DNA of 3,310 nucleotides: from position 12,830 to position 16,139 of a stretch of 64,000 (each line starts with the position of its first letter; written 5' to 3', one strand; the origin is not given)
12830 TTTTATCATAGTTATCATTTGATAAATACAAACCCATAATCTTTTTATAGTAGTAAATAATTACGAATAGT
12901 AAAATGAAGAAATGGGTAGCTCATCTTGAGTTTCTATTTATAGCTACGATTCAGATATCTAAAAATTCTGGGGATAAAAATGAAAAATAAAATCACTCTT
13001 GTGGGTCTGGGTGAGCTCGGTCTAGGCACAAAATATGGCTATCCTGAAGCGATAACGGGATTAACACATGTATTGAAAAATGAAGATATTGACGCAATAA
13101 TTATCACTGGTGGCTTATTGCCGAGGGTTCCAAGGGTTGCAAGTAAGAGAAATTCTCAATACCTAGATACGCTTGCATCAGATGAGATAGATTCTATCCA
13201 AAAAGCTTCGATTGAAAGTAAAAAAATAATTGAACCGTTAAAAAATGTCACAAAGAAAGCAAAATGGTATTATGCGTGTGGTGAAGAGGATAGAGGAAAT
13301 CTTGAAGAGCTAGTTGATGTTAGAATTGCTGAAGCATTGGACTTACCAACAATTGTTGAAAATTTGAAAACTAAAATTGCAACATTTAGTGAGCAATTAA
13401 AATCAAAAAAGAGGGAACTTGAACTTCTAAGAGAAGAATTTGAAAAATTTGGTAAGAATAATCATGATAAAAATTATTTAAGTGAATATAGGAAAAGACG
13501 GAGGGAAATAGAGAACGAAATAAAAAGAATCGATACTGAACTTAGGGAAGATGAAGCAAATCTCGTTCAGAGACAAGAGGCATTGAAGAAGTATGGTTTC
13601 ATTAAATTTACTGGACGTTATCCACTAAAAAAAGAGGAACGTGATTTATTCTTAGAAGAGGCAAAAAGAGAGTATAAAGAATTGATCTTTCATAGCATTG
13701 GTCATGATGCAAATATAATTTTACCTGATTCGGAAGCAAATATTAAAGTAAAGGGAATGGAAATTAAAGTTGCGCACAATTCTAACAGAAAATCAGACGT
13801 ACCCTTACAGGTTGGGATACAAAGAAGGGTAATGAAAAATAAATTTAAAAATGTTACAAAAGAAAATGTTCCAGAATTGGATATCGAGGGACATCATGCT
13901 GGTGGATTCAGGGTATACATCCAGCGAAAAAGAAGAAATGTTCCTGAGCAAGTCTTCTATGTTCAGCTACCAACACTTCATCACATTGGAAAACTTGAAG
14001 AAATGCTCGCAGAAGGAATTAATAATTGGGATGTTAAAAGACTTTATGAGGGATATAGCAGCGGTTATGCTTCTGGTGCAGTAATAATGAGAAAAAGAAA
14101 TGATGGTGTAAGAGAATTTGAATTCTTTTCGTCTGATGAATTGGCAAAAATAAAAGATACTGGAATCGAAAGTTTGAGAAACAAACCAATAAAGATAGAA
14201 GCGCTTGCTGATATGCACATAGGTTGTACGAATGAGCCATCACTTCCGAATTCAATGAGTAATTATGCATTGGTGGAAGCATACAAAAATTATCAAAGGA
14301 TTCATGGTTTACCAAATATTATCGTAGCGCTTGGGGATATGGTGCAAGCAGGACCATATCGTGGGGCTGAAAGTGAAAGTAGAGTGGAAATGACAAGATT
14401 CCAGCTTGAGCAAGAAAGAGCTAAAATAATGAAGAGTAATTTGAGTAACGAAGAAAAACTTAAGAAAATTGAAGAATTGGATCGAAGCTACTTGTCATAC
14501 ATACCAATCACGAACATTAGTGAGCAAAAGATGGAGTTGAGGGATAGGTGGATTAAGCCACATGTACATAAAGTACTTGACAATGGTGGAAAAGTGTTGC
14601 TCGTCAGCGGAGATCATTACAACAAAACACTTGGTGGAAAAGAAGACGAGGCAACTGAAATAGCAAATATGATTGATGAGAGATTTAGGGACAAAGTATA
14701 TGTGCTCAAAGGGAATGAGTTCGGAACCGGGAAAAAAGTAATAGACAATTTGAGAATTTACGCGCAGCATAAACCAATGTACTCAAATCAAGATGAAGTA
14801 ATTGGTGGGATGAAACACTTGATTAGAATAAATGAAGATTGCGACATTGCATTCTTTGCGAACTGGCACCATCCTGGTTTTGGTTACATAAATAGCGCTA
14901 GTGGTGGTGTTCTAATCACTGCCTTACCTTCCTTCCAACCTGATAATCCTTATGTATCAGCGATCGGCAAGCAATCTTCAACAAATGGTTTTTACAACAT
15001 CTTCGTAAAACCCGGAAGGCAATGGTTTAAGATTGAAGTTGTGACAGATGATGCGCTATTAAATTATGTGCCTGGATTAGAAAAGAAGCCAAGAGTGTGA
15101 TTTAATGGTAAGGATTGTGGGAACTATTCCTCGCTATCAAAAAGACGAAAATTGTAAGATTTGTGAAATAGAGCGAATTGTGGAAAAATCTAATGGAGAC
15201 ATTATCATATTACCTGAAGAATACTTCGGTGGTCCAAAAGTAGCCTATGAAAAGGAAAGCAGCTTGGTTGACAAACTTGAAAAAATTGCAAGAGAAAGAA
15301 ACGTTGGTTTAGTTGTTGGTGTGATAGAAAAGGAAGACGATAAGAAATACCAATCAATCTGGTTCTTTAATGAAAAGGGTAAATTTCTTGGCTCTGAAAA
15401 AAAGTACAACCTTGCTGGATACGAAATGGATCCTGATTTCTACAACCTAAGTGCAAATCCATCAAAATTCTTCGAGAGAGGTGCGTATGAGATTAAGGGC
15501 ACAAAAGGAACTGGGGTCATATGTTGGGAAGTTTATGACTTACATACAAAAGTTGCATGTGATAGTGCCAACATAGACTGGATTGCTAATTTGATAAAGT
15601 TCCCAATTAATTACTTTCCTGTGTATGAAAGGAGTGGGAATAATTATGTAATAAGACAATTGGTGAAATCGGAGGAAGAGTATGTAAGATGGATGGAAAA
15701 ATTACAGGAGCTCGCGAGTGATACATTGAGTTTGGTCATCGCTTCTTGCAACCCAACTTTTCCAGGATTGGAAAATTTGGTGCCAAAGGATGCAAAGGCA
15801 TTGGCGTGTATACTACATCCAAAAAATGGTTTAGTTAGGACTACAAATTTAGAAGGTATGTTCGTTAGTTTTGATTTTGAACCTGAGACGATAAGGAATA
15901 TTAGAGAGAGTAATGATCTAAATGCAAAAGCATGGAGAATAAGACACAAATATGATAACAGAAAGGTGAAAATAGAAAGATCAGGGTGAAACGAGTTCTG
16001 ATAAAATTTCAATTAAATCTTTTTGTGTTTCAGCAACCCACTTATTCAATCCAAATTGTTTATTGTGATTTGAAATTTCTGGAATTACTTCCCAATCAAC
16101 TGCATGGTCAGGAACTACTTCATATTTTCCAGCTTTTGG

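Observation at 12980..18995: Accessory island of two convergent operons: metallophosphoesterase-like giant protein + nitrilase, facing Cas4-like nuclease-wHTH fusion + unknown + tandem NDT-like protein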

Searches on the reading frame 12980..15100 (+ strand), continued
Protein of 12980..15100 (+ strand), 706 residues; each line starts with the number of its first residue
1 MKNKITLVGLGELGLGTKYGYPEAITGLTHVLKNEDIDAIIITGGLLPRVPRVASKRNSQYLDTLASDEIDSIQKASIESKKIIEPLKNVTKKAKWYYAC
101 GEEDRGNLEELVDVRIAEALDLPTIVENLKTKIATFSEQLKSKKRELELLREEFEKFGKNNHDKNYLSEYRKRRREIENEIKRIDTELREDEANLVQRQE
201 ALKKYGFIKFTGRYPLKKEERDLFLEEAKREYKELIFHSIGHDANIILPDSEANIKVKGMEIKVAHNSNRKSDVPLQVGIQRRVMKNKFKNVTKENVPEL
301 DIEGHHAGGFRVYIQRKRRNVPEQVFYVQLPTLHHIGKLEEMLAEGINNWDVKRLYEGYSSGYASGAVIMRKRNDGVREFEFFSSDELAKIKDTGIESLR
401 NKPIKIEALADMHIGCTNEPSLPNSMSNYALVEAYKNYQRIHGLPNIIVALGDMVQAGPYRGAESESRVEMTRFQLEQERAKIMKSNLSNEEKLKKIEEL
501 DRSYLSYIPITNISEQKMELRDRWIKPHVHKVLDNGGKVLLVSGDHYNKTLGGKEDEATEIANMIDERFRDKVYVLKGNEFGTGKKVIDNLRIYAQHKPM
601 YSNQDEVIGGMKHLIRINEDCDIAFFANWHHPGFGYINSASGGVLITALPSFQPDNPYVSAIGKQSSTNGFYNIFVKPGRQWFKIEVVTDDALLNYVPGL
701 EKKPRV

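Call 104: find_related_loci(query=A1, collection=viral_contigs, flank=6000)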
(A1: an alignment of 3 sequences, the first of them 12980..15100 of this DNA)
Query A1 (706 aa) in viral_contigs; peptide patterns used: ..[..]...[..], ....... (x = any residue, [..] = any of these).
455 stretches matched a pattern, but none encodes a relative of the query by tblastn (E <= 1e-3).

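Call 107: search_dna_similar(query=window:12980-15100:+, collection=plasmids, mode=protein, max_evalue=0.001, max_rows=10)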
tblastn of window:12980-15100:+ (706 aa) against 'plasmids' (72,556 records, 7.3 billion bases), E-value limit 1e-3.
No match.

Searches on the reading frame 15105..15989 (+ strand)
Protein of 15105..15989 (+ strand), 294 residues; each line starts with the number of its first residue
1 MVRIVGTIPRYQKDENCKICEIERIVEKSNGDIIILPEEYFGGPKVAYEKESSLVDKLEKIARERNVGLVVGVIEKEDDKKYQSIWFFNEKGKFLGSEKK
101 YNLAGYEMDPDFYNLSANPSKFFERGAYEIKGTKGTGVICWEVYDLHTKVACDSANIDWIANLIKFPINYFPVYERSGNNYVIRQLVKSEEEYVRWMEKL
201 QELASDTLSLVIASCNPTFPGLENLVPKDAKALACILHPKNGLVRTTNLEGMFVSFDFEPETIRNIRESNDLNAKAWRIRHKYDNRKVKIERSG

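Call 3: search_protein_families(library=pfam, proteins=[window:15105-15989:+], max_evalue=1)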
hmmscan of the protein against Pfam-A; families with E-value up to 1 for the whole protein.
window:15105-15989:+ (294 aa): 1 family
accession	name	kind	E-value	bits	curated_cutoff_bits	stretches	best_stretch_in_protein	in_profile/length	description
PF00795.27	CN_hydrolase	-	3.7e-10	40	23.2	1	27-176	30-181/256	Carbon-nitrogen hydrolase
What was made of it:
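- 15105..15989 (+): 294-aa divergent nitrilase-superfamily (CN) hydrolase, 4 nt downstream of the giant MPE gene. PF00795 at 40 bits, above GA (call 3).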

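Call 4: search_protein_families(library=ncbifam, proteins=[window:15105-15989:+], max_evalue=1)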
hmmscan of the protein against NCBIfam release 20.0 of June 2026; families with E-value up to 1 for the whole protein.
window:15105-15989:+ (294 aa): 5 families
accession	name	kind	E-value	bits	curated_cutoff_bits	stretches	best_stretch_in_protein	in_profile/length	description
NF008934.0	PRK12291.1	equivalog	3.8e-05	23.1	427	1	14-114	218-313/419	apolipoprotein N-acyltransferase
TIGR03381.1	agmatine_aguB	equivalog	8.2e-05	22.1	410.25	1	49-104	62-117/279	N-carbamoylputrescine amidase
TIGR00546.1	lnt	equivalog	0.0006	19.1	132.9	1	23-103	192-273/395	apolipoprotein N-acyltransferase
NF010588.0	PRK13981.1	equivalog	0.012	14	479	1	48-145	63-155/546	NAD+ synthase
TIGR04048.1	nitrile_sll0784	equivalog_domain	0.21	10.5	502.6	1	52-100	77-125/301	Nit6803 family nitrilase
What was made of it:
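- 15105..15989 (+): No NCBIfam equivalog reaches its cut-off (call 4).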

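Call 5: search_protein_families(library=padloc, proteins=[window:15105-15989:+], max_evalue=1)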
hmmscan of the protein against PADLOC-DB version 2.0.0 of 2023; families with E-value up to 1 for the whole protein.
window:15105-15989:+ (294 aa): 0 families

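Call 26: search_solved_structures(query=window:15105-15989:+, max_evalue=1, show_alignments=2)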
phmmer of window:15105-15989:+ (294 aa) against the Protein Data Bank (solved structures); distinct sequences matched with E-value up to 1: 9.
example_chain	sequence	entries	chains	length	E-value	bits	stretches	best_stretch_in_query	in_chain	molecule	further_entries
6i00_J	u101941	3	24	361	0.0022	20.4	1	54-101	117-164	Bifunctional nitrilase/nitrile hydratase NIT4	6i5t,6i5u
2w1v_A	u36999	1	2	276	0.028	16.8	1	12-106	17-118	NITRILASE HOMOLOG 2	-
22rx_A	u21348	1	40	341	0.14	14.5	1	56-144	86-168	Regioselective nitrilase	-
22sf_A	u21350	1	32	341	0.22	13.9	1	56-113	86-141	Nitrilase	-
22ry_A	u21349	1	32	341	0.22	13.9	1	56-113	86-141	Nitrilase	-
5h8i_A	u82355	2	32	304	0.28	13.5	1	50-143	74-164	N-carbamoylputrescine amidohydrolase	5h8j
1k9x_A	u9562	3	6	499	0.33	13.3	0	219-280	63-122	M32 carboxypeptidase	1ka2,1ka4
8uxu_A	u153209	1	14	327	0.82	12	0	51-153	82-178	Nitrilase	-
1f89_A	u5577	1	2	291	0.87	11.9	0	50-108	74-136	32.5 KDA PROTEIN YLR351C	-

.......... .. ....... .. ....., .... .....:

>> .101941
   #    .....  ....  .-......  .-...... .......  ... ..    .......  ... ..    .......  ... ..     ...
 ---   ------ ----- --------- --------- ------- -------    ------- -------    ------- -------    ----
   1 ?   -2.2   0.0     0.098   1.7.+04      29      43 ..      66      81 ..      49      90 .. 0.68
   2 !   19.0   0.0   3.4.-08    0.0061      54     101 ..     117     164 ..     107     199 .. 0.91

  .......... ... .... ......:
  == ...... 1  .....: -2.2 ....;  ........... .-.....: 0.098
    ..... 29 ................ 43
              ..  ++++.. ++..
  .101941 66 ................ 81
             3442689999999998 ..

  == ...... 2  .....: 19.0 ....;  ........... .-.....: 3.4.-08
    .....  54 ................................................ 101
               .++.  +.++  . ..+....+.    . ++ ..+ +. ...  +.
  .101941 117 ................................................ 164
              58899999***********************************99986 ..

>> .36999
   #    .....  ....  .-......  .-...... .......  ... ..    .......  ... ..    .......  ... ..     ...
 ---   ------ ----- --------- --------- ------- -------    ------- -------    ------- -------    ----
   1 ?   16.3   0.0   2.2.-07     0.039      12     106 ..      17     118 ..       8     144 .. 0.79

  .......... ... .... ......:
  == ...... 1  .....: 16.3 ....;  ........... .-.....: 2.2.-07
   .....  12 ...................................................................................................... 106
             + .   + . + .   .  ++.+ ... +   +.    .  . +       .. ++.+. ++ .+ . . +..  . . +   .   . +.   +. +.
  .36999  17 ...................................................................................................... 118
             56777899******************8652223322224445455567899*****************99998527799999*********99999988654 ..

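Call 48: find_related_loci(query=A6, collection=genome_contigs, flank=8000)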
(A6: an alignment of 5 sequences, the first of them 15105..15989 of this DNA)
Query A6 (294 aa) in genome_contigs; peptide patterns used: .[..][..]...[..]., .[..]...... (x = any residue, [..] = any of these).
51 stretches matched a pattern, but none encodes a relative of the query by tblastn (E <= 1e-3).

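Call 59: search_protein_families(library=phrogs, proteins=[window:15105-15989:+], max_evalue=0.1)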
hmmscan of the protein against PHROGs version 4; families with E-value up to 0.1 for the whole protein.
window:15105-15989:+ (294 aa): 0 families

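Call 91: search_solved_structures(query=A6, max_evalue=0.01, show_alignments=1)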
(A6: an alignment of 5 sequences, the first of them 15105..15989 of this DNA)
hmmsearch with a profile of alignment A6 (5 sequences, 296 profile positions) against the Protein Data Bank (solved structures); distinct sequences matched with E-value up to 0.01: 5.
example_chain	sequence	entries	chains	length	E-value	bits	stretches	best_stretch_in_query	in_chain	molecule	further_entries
6i00_J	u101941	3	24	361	1.8e-05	27.1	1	19-101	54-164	Bifunctional nitrilase/nitrile hydratase NIT4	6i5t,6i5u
1f89_A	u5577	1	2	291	0.00015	24.1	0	18-109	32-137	32.5 KDA PROTEIN YLR351C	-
5h8i_A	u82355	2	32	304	0.00048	22.4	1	13-142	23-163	N-carbamoylputrescine amidohydrolase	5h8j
5kha_A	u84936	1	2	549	0.0024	20.2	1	14-151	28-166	Glutamine-dependent NAD+ synthetase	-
5h8k_A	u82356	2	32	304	0.0031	19.8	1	13-114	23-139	N-carbamoylputrescine amidohydrolase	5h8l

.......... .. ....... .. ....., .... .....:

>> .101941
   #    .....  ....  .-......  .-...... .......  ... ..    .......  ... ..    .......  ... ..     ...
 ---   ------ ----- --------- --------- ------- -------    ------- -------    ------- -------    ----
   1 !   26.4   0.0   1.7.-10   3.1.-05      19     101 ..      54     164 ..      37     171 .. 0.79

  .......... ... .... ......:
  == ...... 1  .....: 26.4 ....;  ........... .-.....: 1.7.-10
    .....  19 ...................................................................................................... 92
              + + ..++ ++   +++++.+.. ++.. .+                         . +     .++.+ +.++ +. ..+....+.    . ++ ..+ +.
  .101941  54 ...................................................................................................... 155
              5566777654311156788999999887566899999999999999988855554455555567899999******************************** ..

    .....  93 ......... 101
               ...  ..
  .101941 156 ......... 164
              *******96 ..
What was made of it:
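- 15105..15989 (+): Best solved relatives are NIT4, yeast Nit3 and N-carbamoylputrescine amidase, at E 2e-5 to 5e-4 (call 91).
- Closest known: Nitrilase superfamily. Different: PDB relatives reach only E 1e-5 to 1e-3 over the N-terminal 100-150 residues (call 91).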

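Call 103: find_related_loci(query=A6, collection=viral_contigs, flank=6000)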
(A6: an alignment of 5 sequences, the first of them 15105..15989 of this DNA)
Query A6 (294 aa) in viral_contigs; peptide patterns used: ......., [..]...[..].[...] (x = any residue, [..] = any of these).
148 stretches matched a pattern, but none encodes a relative of the query by tblastn (E <= 1e-3).

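Call 108: search_dna_similar(query=window:15105-15989:+, collection=plasmids, mode=protein, max_evalue=0.001, max_rows=10)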
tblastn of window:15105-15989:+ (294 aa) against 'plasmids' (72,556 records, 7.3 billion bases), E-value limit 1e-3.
Records with a match: 4; places in all: 4; records where one place covers at least 80% of the query: 0.
Best place of each record, by identity: <60% 4.
By first word of the organism name: Rhizobium 3; Cupriavidus 1.
By predicted mobility (MOB-suite, as given by PLSDB): conjugative 4.
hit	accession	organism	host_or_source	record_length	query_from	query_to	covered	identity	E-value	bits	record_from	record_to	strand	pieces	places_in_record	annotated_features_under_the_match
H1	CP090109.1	Rhizobium leguminosarum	Trifolium ambiguum,Cell culture,Plant ...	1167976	47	218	59%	23.8%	1e-4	50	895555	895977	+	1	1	carbon-nitrogen hydrolase family protein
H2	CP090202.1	Rhizobium leguminosarum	Trifolium ambiguum,Cell culture,nodule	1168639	47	218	59%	23.8%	1e-4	50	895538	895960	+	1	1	carbon-nitrogen hydrolase family protein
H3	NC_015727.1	Cupriavidus necator N-1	soil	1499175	14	144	45%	26.9%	1e-4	51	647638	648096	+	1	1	record has no annotation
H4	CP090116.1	Rhizobium leguminosarum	Trifolium ambiguum,Cell culture,Plant ...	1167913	47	157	38%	30.6%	2e-4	50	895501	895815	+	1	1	carbon-nitrogen hydrolase family protein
